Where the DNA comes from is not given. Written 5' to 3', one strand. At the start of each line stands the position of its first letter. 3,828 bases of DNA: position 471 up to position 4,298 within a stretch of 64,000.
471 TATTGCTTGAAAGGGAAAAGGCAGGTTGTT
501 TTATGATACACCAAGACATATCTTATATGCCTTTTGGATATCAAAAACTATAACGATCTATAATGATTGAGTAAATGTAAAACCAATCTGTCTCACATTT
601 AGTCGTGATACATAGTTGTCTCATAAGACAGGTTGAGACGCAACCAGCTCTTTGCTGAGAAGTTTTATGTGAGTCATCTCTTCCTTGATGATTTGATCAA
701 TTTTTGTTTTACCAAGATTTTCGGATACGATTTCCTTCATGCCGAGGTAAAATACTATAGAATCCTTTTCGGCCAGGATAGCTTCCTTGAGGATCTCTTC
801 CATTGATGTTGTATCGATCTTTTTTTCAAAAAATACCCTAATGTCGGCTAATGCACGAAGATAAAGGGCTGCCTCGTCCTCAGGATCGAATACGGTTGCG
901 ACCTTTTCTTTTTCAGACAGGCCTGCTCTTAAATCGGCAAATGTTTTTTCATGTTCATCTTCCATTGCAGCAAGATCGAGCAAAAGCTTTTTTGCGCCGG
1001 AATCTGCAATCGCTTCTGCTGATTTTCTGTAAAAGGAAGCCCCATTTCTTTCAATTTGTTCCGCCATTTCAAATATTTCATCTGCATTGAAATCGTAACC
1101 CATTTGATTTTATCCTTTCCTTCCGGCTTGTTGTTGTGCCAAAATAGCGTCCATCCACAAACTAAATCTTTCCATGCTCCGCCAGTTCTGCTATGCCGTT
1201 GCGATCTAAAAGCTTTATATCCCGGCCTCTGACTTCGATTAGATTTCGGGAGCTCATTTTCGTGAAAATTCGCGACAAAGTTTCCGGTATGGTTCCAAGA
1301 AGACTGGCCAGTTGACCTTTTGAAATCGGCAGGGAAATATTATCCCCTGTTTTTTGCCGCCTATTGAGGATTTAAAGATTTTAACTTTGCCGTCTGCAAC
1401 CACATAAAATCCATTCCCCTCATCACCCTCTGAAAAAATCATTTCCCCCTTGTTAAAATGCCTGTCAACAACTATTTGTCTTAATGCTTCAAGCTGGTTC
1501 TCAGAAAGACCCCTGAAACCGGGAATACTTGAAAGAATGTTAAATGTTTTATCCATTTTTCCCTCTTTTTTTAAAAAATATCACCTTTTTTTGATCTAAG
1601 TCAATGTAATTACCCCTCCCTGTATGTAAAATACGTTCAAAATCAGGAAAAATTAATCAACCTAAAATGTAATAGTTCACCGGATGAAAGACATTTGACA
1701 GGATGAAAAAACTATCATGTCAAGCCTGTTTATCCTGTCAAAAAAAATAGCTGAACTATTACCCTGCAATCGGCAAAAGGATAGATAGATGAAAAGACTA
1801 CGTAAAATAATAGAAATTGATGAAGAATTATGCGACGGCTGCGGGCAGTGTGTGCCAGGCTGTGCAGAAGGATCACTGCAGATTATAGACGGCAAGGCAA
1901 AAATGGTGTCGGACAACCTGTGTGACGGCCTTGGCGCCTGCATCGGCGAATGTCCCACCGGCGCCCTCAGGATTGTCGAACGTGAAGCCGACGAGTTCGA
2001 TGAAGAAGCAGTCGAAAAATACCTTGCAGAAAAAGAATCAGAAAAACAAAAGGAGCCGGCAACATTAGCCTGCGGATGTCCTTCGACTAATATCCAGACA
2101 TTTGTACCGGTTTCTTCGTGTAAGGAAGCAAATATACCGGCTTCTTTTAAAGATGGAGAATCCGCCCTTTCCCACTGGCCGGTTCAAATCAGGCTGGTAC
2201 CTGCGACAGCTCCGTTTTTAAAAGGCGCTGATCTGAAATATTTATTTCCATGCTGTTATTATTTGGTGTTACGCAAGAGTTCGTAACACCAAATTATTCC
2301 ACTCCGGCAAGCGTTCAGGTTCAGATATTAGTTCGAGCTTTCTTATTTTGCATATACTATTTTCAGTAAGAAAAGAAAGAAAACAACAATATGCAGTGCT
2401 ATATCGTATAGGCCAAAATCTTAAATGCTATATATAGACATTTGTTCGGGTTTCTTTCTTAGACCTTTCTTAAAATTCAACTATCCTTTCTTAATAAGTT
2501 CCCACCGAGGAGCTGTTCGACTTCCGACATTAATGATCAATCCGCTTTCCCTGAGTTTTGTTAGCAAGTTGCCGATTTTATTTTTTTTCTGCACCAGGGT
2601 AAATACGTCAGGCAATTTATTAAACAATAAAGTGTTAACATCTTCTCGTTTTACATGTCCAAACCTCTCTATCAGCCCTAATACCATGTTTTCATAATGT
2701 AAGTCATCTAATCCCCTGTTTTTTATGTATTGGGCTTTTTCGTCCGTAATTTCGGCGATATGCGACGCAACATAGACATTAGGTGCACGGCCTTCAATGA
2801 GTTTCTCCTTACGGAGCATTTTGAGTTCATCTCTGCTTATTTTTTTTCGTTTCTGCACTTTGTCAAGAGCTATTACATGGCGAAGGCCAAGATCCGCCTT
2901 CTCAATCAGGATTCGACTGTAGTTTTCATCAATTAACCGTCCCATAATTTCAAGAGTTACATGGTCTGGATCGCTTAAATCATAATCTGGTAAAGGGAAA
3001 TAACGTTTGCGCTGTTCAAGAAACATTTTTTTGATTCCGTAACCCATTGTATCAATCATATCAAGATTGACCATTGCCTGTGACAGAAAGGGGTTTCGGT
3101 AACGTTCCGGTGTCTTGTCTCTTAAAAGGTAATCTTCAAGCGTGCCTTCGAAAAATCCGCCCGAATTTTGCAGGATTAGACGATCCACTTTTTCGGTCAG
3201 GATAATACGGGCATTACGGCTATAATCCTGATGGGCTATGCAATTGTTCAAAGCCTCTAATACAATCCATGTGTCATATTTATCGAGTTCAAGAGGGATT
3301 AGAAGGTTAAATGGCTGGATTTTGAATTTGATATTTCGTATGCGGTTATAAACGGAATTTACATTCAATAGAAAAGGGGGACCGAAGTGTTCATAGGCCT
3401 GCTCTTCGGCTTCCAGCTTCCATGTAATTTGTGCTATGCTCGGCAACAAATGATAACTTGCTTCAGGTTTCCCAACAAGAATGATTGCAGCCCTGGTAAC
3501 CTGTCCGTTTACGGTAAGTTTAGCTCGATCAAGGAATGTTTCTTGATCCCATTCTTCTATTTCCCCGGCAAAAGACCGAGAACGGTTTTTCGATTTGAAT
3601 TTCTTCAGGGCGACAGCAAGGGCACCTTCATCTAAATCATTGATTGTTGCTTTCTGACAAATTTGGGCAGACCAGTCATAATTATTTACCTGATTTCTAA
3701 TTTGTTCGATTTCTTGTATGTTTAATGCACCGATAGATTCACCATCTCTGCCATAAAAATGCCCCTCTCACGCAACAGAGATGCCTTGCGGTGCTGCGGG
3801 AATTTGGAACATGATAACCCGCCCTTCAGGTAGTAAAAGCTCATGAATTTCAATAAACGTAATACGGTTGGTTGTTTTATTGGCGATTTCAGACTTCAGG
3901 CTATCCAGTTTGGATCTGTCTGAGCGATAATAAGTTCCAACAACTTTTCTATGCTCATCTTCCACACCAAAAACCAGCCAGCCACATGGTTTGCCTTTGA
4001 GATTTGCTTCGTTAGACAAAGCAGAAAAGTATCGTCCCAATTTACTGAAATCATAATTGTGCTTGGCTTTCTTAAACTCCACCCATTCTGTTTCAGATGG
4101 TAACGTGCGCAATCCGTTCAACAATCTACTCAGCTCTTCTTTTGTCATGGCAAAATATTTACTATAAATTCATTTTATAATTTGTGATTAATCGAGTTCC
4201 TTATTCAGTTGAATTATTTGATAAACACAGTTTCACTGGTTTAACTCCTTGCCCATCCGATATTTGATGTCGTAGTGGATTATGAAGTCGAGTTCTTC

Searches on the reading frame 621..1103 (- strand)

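Call 77: search_protein_families(library=pfam, proteins=[window:621-1103:-], max_evalue=0.01)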
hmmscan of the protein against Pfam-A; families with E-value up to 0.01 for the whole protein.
window:621-1103:- (160 aa): 3 families
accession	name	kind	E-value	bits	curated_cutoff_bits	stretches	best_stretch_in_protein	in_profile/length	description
PF02915.23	Rubrerythrin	-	9.4e-09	36.2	22.8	2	9-71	1-71/137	Rubrerythrin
PF13668.12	Ferritin_2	-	0.00086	19.9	24.7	0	6-57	83-134/138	Ferritin-like domain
PF09537.16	DUF2383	-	0.0054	17.3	30.8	0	103-155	4-56/111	Domain of unknown function (DUF2383)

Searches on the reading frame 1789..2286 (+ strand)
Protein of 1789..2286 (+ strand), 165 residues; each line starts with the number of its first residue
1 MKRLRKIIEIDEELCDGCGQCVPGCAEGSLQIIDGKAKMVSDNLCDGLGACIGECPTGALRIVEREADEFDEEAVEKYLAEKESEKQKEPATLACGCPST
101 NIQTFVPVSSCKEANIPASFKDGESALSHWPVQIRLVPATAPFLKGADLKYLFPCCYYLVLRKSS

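Call 77: search_protein_families(library=pfam, proteins=[window:1789-2286:+], max_evalue=0.01)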
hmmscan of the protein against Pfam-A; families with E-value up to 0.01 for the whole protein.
window:1789-2286:+ (165 aa): 10 families
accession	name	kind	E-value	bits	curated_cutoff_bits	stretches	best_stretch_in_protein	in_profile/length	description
PF12837.12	Fer4_6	-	1.6e-09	37.7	25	1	7-28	1-22/24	4Fe-4S binding domain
PF00037.32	Fer4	-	3.6e-09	36.5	21.1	2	41-61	4-24/24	4Fe-4S binding domain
PF13237.11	Fer4_10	-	7.9e-07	29.4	25.5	1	8-56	2-53/53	4Fe-4S dicluster domain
PF14697.11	Fer4_21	-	9.1e-07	29.4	35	1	9-60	2-57/59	4Fe-4S dicluster domain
PF12838.12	Fer4_7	-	1e-05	26.3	27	1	15-59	2-52/52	4Fe-4S dicluster domain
PF13187.11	Fer4_9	-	1.5e-05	25.3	27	1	15-59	2-51/52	4Fe-4S dicluster domain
PF25160.1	LdpA_Fe-S-bd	-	0.001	19.3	27.6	0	10-31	23-44/49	LdpA Fe-S cluster-binding domain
PF12797.12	Fer4_2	-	0.0012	19.1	24.5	1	7-26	2-21/22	4Fe-4S binding domain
PF13484.11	Fer4_16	-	0.0026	18.9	30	0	45-94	2-55/66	4Fe-4S double cluster binding domain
PF13459.11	Fer4_15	-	0.0064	17.6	22.4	1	8-40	1-33/66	4Fe-4S single cluster domain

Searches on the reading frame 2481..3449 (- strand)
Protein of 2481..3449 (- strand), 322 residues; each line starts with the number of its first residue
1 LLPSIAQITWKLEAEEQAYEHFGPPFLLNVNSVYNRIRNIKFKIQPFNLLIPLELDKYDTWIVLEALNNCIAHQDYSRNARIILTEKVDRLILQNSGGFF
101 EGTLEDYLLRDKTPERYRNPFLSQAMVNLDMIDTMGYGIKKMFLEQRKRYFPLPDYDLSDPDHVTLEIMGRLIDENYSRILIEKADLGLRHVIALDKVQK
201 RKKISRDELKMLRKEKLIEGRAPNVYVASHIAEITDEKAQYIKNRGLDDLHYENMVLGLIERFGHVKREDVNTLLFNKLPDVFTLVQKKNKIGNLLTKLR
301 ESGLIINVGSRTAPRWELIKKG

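Call 77: search_protein_families(library=pfam, proteins=[window:2481-3449:-], max_evalue=0.01)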
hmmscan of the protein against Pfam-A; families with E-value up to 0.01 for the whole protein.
window:2481-3449:- (322 aa): 1 family
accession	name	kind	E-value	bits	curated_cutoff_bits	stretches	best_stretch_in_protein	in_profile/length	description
PF13749.12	HATPase_c_4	-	1.7e-10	41.2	26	1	87-165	9-86/89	Putative ATP-dependent DNA helicase recG C-terminal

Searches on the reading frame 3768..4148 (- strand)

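Call 77: search_protein_families(library=pfam, proteins=[window:3768-4148:-], max_evalue=0.01)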
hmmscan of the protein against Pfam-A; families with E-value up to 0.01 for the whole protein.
window:3768-4148:- (126 aa): 1 family
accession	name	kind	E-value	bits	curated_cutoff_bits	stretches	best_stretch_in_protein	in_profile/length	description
PF04326.19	SLFN_AlbA_2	-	8.9e-15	55.7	25.3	1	19-121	1-95/118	Schlafen, AlbA_2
